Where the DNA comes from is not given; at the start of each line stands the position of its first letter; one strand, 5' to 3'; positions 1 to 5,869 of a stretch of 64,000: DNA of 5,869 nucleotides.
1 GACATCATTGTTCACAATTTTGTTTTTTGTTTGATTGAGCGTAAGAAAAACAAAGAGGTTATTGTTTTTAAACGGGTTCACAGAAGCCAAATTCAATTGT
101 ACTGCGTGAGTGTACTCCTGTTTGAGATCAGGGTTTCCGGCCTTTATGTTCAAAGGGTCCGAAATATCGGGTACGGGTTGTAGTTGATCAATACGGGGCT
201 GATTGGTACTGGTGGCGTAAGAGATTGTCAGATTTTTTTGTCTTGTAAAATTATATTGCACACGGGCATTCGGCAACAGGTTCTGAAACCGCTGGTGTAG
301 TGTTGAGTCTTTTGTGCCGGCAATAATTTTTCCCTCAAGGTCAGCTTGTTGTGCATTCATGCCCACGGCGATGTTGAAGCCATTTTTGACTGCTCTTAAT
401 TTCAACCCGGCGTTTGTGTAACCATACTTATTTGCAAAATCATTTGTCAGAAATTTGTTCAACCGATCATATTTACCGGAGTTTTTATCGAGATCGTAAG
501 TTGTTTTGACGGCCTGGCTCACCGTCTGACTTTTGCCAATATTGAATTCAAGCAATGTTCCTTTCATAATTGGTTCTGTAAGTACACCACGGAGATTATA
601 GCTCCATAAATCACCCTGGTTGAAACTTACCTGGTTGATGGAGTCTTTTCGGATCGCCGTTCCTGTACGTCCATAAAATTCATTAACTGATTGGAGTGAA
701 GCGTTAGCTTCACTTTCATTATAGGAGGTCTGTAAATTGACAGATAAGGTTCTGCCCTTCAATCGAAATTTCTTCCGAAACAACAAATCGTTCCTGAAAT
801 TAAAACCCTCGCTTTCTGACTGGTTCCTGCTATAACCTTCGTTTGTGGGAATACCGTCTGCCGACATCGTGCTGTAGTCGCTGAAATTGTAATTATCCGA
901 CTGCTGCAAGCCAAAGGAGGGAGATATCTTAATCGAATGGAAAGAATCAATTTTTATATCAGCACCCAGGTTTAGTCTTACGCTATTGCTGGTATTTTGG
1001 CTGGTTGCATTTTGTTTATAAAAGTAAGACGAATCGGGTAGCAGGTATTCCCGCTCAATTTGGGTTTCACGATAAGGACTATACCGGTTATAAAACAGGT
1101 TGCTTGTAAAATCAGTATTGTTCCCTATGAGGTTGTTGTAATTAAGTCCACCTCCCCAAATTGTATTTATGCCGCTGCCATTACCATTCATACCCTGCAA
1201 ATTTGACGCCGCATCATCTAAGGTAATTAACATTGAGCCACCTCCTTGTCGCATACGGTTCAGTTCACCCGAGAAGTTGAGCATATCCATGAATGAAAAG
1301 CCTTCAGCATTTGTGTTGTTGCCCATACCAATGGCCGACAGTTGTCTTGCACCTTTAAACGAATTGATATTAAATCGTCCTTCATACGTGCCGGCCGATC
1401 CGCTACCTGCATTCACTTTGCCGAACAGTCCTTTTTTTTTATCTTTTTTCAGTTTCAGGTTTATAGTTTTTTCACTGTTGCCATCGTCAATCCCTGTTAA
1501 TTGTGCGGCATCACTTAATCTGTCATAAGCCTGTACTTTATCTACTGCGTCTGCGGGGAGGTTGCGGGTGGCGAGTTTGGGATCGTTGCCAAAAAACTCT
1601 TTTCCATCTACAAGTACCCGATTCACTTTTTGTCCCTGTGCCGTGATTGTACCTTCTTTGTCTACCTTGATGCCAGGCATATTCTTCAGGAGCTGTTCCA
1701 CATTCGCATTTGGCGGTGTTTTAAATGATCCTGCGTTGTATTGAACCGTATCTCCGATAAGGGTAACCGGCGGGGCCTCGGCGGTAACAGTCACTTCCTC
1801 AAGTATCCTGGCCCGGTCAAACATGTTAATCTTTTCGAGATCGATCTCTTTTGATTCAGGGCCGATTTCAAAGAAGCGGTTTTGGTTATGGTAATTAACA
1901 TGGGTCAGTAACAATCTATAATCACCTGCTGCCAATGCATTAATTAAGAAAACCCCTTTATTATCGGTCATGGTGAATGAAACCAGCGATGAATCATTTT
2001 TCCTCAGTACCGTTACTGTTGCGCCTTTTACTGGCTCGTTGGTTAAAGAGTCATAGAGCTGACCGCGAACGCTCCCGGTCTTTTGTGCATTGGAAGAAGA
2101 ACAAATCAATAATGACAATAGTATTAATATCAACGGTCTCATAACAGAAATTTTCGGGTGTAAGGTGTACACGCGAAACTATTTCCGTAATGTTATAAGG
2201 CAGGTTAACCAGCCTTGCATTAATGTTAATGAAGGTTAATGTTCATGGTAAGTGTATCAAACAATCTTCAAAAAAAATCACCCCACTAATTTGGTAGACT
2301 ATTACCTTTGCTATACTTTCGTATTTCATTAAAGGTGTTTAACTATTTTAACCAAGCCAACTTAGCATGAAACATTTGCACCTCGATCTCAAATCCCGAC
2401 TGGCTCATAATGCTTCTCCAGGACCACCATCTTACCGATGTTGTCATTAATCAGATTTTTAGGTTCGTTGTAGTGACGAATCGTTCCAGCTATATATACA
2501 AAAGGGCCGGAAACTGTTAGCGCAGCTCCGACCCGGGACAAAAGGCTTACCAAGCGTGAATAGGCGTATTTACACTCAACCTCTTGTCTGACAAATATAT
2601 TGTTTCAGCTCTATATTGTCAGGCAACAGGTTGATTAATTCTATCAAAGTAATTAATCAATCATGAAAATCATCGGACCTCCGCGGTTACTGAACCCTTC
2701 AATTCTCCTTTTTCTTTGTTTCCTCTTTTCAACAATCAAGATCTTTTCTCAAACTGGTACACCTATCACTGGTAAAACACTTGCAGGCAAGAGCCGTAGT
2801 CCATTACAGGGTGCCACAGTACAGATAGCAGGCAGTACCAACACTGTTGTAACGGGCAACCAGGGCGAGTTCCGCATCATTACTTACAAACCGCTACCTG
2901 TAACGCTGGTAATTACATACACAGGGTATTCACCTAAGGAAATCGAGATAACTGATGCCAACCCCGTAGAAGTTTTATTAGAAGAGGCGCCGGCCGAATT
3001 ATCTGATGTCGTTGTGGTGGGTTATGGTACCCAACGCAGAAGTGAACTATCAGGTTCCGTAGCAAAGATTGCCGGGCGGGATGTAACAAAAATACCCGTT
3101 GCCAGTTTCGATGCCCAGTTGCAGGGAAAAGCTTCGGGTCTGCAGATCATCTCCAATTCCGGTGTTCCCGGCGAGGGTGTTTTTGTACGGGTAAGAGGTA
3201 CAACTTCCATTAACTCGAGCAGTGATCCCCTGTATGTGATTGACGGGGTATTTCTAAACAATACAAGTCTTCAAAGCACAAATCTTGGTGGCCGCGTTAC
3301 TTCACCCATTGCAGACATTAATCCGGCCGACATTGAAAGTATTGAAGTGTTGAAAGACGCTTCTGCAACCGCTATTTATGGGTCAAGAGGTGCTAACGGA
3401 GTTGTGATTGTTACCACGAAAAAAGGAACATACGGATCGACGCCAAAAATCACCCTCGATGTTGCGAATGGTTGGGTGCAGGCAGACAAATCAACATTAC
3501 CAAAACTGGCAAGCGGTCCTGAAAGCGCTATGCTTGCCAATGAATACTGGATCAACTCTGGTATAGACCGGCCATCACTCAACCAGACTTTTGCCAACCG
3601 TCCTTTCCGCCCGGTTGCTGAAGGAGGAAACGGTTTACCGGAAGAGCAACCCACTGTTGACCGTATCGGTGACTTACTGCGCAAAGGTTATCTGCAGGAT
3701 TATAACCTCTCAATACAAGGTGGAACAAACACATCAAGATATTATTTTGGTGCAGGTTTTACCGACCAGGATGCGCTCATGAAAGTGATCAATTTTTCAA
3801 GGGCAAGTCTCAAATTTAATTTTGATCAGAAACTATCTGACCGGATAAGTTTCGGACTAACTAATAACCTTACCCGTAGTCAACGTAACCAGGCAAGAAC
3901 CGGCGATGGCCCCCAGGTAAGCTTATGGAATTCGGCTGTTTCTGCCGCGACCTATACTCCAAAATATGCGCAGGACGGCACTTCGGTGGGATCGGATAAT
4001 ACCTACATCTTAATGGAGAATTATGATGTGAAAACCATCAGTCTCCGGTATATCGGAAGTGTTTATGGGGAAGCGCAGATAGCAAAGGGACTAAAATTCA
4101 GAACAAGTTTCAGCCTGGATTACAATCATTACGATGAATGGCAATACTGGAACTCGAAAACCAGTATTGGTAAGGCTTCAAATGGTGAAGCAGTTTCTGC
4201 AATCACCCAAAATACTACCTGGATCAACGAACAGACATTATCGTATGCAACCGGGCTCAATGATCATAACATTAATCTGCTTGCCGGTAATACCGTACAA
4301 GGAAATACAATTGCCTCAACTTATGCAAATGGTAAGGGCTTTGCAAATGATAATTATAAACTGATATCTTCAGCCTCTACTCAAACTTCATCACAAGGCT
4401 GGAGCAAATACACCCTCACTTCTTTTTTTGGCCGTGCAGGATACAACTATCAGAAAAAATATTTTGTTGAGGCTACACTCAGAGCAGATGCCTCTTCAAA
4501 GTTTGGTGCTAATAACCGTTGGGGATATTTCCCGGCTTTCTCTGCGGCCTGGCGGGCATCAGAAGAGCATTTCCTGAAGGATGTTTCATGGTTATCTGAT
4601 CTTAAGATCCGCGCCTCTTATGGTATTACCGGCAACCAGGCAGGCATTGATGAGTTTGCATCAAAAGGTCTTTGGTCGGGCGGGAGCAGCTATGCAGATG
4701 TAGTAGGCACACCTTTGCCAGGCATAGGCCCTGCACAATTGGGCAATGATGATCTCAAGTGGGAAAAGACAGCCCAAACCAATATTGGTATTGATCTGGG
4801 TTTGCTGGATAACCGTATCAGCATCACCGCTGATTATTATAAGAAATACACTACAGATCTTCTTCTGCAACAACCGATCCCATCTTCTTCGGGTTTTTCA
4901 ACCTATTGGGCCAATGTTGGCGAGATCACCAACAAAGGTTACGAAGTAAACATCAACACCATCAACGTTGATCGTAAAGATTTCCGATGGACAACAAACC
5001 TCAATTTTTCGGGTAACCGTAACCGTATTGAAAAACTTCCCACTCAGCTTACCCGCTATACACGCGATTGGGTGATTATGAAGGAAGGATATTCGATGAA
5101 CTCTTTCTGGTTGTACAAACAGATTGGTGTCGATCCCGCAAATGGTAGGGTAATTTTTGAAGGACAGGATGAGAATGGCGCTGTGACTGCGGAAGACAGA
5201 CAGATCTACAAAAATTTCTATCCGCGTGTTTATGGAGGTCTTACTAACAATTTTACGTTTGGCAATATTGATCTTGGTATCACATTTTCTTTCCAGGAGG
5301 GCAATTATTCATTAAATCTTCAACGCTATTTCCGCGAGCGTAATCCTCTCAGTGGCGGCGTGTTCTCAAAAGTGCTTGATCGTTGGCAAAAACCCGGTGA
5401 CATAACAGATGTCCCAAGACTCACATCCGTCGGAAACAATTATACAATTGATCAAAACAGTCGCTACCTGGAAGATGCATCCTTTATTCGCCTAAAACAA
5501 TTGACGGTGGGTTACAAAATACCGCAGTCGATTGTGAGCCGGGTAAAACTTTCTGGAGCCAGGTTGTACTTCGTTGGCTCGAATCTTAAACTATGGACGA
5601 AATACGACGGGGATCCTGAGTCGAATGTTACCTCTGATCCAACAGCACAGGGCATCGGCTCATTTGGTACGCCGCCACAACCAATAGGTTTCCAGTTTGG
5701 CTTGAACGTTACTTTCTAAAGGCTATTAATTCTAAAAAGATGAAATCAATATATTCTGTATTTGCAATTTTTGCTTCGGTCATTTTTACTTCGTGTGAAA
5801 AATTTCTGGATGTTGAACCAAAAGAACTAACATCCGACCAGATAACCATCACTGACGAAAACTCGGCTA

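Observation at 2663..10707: SusC/SusD operon with no glycoside hydrolase, coupled to two 7-TM DoxX/HTTM-like proteins and a secreted beta-sandwich protein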

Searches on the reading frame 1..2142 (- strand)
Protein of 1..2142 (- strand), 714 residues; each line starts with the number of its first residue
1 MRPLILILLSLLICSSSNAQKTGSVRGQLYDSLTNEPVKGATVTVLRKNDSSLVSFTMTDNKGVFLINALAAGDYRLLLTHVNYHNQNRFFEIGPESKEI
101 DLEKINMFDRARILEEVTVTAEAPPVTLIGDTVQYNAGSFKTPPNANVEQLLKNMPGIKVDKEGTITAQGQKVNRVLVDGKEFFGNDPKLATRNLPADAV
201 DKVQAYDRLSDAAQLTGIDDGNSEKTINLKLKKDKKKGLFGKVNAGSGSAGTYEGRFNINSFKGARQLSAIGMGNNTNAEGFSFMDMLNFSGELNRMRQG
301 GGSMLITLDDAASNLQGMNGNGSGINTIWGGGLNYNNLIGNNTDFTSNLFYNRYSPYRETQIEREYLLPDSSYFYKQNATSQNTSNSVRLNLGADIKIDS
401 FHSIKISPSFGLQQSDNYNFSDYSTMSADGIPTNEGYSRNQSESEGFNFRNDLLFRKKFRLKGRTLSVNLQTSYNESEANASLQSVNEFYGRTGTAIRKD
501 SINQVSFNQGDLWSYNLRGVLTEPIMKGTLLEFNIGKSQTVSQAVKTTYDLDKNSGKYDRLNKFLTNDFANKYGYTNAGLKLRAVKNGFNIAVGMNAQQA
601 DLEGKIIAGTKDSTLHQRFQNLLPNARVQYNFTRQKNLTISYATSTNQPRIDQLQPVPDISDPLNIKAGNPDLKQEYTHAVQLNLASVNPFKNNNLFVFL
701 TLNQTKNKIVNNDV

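Call 53: search_protein_families(library=pfam, proteins=[window:1-2142:-], max_evalue=0.001)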
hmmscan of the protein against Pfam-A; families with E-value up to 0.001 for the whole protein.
window:1-2142:- (714 aa): 6 families
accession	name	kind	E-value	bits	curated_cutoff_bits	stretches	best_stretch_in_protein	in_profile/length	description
PF14905.12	OMP_b-brl_3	-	3.6e-25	89.3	27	1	457-710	1-245/408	Outer membrane protein beta-barrel family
PF13620.12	CarboxypepD_reg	-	1.1e-11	45.3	32.3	1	24-89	1-64/82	Carboxypeptidase regulatory-like domain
PF13715.12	CarbopepD_reg_2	-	7.5e-10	39.2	32.2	1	25-119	1-88/88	CarboxypepD_reg-like domain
PF23193.1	NOMO_3rd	-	7.5e-06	26.4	27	1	11-103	22-107/120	NOMO third transthyretin-like domain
PF17802.7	SpaA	-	3.3e-05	24.4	23.1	1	25-77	3-56/91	Prealbumin-like fold domain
PF17210.9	SdrD_B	-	0.0002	22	29.7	0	34-81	20-66/112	SdrD B-like domain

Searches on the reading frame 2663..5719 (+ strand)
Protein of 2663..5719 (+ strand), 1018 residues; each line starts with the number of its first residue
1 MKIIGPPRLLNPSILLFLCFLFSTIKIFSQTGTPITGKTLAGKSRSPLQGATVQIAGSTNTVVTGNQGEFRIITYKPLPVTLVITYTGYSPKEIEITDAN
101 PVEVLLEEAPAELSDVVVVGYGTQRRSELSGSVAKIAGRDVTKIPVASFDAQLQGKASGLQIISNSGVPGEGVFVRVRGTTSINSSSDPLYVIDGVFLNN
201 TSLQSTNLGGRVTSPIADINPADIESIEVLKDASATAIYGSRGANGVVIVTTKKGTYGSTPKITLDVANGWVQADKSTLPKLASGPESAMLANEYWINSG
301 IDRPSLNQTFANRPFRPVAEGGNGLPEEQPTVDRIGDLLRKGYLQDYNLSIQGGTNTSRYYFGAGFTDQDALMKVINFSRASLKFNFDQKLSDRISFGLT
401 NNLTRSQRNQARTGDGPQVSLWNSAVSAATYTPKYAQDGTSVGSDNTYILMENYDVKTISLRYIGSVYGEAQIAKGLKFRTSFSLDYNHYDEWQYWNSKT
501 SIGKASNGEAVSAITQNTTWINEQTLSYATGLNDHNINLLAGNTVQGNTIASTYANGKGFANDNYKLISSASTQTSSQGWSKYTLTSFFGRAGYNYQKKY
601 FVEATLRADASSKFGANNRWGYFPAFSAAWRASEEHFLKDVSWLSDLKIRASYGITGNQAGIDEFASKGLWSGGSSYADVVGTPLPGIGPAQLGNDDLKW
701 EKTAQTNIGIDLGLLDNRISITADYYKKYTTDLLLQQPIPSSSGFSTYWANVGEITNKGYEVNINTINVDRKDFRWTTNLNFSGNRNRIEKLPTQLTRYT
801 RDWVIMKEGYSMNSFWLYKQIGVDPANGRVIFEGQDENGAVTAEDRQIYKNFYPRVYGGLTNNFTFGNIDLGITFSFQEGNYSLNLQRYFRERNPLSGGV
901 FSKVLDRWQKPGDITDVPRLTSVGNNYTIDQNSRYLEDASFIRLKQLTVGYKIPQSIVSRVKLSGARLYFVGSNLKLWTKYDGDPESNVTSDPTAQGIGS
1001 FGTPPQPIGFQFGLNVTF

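Call 3: search_protein_families(library=pfam, proteins=[window:2663-5719:+], max_evalue=0.01)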
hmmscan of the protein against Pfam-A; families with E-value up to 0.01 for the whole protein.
window:2663-5719:+ (1018 aa): 4 families
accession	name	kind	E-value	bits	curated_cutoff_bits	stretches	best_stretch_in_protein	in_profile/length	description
PF07715.20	Plug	-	6.3e-16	59.3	23.9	1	127-247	3-107/107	TonB-dependent Receptor Plug Domain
PF00593.30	TonB_dep_Rec_b-barrel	-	1e-15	59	27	1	405-975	20-436/436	TonB dependent receptor-like, beta-barrel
PF13715.12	CarbopepD_reg_2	-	1.3e-13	51.2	32.2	1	35-118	1-88/88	CarboxypepD_reg-like domain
PF13620.12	CarboxypepD_reg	-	1e-07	32.6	32.3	1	36-99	3-72/82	Carboxypeptidase regulatory-like domain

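Call 4: search_protein_families(library=ncbifam, proteins=[window:2663-5719:+], max_evalue=0.01)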
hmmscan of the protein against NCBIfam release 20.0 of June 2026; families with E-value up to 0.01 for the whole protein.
window:2663-5719:+ (1018 aa): 2 families
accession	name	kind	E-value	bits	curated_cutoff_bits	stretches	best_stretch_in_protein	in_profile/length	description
TIGR04056.1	OMP_RagA_SusC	subfamily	2.8e-243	810.4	368.25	1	43-1018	10-981/981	SusC/RagA family TonB-linked outer membrane protein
TIGR04057.1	SusC_RagA_signa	signature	1.8e-19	69.3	46.2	1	223-253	1-31/31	SusC/RagA subfamily TonB-dependent outer membrane receptor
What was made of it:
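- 2663..5719 (+): SusC/RagA-type TonB-dependent outer-membrane transporter (1018 aa) with no STN signalling domain. TIGR04056 at 810 bits (cut-off 368); CarboxypepD_reg, Plug and barrel domains (calls 3, 4).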
